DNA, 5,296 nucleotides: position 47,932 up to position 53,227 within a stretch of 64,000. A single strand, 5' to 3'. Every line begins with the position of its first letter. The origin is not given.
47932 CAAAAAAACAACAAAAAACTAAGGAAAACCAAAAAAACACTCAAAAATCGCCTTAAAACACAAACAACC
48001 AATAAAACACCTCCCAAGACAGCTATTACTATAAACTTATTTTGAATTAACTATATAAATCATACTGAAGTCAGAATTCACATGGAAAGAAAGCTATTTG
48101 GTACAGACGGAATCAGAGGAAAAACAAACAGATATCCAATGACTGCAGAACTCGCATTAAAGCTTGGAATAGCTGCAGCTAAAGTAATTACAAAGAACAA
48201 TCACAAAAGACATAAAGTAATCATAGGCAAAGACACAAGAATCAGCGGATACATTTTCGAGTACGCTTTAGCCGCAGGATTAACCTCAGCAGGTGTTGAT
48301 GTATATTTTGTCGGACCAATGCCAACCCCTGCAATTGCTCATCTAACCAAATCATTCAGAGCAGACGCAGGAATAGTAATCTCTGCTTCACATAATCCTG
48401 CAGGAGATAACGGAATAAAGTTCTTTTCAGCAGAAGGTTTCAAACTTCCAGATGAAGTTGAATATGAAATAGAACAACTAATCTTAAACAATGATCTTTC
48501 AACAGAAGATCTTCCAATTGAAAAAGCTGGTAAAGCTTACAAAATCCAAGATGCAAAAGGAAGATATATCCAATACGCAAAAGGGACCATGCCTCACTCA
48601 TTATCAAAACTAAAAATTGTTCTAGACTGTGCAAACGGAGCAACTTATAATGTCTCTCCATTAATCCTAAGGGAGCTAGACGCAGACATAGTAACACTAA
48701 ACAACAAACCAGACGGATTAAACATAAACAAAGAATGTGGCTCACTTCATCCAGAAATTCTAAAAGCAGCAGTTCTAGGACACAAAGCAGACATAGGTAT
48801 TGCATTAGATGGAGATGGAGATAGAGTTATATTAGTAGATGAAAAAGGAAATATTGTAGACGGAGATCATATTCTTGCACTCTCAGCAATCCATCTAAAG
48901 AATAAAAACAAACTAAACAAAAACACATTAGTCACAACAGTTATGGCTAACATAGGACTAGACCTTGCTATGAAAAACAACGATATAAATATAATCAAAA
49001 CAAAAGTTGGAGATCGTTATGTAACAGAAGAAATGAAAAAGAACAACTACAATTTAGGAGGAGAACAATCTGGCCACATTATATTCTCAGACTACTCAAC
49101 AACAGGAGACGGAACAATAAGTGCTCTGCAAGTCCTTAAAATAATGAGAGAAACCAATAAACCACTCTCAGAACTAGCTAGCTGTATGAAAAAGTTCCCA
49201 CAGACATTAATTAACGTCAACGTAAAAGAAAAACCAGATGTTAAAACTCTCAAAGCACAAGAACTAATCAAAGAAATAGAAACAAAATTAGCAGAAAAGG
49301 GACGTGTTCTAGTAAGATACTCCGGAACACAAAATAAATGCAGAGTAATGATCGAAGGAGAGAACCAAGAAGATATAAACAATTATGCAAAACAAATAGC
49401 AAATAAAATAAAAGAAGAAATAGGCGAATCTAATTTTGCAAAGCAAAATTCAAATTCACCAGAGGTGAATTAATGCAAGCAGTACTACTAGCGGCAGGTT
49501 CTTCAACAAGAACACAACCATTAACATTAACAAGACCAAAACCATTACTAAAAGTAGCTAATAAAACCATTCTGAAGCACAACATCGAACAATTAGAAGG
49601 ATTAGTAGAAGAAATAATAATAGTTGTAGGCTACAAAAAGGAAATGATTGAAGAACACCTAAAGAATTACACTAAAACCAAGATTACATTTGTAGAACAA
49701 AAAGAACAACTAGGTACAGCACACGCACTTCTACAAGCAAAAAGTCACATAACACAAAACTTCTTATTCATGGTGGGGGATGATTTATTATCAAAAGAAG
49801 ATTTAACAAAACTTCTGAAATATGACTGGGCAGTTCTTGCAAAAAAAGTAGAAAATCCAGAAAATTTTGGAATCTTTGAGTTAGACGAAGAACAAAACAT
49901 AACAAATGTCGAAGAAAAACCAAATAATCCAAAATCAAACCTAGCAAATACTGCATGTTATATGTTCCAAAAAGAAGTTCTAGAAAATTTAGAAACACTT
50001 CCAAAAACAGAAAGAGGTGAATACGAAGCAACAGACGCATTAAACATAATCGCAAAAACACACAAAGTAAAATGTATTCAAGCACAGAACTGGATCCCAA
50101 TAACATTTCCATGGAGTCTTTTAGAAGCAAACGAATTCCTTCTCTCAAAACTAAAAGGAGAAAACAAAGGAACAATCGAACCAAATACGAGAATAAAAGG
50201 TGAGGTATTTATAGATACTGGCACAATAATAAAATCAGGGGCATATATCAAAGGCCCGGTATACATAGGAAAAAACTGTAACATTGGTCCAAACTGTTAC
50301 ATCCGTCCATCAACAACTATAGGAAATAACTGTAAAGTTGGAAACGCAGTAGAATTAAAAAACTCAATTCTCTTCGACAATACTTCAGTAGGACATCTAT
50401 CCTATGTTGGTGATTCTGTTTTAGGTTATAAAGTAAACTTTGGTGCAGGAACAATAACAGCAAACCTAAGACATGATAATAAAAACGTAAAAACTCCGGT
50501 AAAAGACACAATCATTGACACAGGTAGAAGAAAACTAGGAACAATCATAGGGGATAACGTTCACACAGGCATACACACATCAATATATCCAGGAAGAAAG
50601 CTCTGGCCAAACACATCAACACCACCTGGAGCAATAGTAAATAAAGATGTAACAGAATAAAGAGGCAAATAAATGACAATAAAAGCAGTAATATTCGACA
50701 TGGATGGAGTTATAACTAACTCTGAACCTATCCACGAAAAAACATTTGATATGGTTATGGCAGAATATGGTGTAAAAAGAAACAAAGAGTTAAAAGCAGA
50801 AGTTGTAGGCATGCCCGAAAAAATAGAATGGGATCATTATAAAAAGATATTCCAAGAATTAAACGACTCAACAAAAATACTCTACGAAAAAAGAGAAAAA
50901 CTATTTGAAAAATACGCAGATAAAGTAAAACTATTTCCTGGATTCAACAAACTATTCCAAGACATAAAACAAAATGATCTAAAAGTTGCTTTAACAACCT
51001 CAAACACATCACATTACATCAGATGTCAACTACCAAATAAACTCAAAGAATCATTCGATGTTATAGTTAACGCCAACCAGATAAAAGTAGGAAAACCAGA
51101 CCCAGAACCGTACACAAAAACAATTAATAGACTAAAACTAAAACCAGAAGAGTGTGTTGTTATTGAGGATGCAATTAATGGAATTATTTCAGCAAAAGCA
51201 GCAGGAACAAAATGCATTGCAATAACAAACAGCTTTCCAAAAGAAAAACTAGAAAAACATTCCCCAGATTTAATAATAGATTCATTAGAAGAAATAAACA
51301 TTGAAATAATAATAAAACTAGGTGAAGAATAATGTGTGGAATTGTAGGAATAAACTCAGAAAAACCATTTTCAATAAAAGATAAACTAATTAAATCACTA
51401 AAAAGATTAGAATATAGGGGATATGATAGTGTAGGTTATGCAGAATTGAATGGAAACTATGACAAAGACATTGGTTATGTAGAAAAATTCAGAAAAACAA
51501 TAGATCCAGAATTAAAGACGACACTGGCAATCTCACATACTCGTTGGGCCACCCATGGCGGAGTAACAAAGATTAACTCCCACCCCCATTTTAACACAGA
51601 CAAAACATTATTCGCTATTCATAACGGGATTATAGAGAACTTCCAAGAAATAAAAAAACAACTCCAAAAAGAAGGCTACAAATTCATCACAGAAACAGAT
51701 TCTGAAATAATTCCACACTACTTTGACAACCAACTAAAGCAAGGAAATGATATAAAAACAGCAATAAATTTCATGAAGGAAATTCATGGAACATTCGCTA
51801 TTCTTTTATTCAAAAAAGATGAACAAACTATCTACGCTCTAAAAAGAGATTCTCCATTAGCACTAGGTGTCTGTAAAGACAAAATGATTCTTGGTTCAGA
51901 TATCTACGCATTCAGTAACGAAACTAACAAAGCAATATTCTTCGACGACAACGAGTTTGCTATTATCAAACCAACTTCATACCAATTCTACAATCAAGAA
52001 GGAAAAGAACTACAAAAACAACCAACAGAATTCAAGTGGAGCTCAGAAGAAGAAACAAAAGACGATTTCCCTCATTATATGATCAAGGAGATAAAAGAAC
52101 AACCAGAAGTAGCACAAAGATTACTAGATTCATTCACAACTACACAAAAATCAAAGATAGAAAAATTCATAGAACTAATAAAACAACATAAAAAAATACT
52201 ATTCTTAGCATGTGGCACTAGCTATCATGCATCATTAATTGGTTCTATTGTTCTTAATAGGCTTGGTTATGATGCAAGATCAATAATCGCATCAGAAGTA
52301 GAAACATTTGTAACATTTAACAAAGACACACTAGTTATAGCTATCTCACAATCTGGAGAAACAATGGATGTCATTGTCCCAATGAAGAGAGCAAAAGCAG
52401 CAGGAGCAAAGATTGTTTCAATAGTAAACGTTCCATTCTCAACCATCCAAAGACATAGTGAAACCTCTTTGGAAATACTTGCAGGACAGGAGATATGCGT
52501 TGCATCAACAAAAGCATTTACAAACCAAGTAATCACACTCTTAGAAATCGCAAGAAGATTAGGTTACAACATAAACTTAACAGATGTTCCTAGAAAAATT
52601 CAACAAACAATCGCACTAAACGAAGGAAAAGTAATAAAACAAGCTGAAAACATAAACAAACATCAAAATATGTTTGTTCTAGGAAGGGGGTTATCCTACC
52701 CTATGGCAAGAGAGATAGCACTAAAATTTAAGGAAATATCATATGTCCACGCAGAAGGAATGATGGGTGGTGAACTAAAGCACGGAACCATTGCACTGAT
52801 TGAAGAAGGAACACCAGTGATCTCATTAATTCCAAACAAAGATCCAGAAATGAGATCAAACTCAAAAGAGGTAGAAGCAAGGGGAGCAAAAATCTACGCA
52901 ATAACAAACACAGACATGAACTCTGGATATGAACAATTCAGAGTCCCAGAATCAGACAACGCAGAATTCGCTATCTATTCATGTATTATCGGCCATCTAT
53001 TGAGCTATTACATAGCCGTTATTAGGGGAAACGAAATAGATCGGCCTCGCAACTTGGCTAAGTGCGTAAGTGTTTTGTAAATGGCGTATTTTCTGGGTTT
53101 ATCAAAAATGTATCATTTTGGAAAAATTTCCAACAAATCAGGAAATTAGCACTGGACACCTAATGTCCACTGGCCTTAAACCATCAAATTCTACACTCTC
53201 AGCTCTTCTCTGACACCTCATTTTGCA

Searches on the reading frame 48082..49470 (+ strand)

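Call 62: search_protein_families(library=pfam, proteins=[window:48082-49470:+], max_evalue=0.0001)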
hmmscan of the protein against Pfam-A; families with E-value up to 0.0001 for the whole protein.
window:48082-49470:+ (463 aa): 4 families
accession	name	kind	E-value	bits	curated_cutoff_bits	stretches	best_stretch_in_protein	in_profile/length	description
PF02878.22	PGM_PMM_I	-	2e-47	160.8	22.5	1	3-138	1-135/138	Phosphoglucomutase/phosphomannomutase, alpha/beta/alpha domain I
PF02880.22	PGM_PMM_III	-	1.6e-39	135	20.7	1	260-372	1-115/115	Phosphoglucomutase/phosphomannomutase, alpha/beta/alpha domain III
PF02879.22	PGM_PMM_II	-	1.5e-16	61.3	29.3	1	162-256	3-103/103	Phosphoglucomutase/phosphomannomutase, alpha/beta/alpha domain II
PF00408.26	PGM_PMM_IV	-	2.3e-16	60.1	23.1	1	376-441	1-67/68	Phosphoglucomutase/phosphomannomutase, C-terminal domain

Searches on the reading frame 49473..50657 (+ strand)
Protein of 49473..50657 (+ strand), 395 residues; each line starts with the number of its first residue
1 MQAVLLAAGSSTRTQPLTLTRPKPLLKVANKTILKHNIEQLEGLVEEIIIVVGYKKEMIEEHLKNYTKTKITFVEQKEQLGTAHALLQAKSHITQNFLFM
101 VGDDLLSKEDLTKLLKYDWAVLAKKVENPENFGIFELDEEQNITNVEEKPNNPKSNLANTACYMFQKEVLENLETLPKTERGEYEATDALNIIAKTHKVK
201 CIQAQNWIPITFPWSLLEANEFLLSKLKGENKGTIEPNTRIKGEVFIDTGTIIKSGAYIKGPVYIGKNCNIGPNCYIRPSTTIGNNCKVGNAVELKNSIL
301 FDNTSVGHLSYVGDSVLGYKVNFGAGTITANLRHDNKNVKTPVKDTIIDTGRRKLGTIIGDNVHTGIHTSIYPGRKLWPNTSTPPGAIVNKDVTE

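Call 62: search_protein_families(library=pfam, proteins=[window:49473-50657:+], max_evalue=0.0001)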
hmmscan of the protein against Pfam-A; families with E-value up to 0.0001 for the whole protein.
window:49473-50657:+ (395 aa): 6 families
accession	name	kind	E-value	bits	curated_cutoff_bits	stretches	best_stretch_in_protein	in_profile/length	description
PF00483.29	NTP_transferase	-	7.4e-39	134.2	21.2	1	3-224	2-243/245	Nucleotidyl transferase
PF25084.1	LbH_EIF2B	-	3e-18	66.2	54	1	243-327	2-85/105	EIF2B subunit epsilon LbH domain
PF00132.30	Hexapep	-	6.4e-15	54.6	27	1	263-295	2-34/36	Bacterial transferase hexapeptide (six repeats)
PF12804.13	NTP_transf_3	-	5.8e-13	49.8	27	1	3-116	1-109/160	MobA-like NTP transferase domain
PF14602.12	Hexapep_2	-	1.2e-09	38.1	27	1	262-291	1-28/34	Hexapeptide repeat of succinyl-transferase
PF20202.4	DUF6564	-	3.2e-05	24.1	25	1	29-125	13-119/230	Domain of unknown function (DUF6564)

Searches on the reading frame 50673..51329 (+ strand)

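Call 64: search_protein_families(library=pfam, proteins=[window:50673-51329:+], max_evalue=0.0001)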
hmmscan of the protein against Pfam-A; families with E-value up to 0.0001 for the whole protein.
window:50673-51329:+ (219 aa): 3 families
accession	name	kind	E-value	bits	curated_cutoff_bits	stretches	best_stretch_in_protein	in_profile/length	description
PF13419.12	HAD_2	-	5.1e-34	118.4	23.8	1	6-184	1-178/178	Haloacid dehalogenase-like hydrolase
PF00702.32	Hydrolase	-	1.3e-31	110.9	26.4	1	3-178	1-191/191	haloacid dehalogenase-like hydrolase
PF13242.12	Hydrolase_like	-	2.5e-08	34.1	22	1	139-207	2-74/75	HAD-hyrolase-like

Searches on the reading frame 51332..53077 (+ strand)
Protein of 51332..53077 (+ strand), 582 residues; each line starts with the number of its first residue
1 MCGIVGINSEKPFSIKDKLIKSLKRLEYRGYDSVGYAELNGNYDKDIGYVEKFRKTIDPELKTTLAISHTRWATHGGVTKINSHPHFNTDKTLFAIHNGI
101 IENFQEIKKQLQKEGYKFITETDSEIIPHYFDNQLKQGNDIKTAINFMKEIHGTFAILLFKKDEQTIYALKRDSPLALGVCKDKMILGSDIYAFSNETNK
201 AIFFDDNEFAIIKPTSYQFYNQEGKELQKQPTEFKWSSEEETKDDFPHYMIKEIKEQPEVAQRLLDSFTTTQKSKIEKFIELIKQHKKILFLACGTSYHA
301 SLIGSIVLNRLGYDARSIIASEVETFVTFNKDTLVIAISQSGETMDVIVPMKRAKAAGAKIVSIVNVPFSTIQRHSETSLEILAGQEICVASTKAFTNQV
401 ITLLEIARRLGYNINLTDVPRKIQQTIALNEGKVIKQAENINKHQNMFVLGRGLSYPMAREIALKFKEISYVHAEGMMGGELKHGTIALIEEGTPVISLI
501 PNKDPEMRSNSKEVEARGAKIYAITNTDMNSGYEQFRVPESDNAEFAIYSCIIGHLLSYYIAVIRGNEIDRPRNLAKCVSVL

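Call 64: search_protein_families(library=pfam, proteins=[window:51332-53077:+], max_evalue=0.0001)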
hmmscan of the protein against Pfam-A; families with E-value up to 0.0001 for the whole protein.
window:51332-53077:+ (582 aa): 4 families
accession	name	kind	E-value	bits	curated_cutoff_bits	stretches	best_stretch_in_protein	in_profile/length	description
PF01380.27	SIS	-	2.3e-42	144.3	25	2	283-403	2-125/131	SIS domain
PF13522.11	GATase_6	-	5.6e-16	59.2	27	1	63-189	10-129/130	Glutamine amidotransferase domain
PF13537.11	GATase_7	-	1.2e-15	58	25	1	83-194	13-121/123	Glutamine amidotransferase domain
PF13230.11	GATase_4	-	1.1e-06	28.2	23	1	60-139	68-145/272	Glutamine amidotransferases class-II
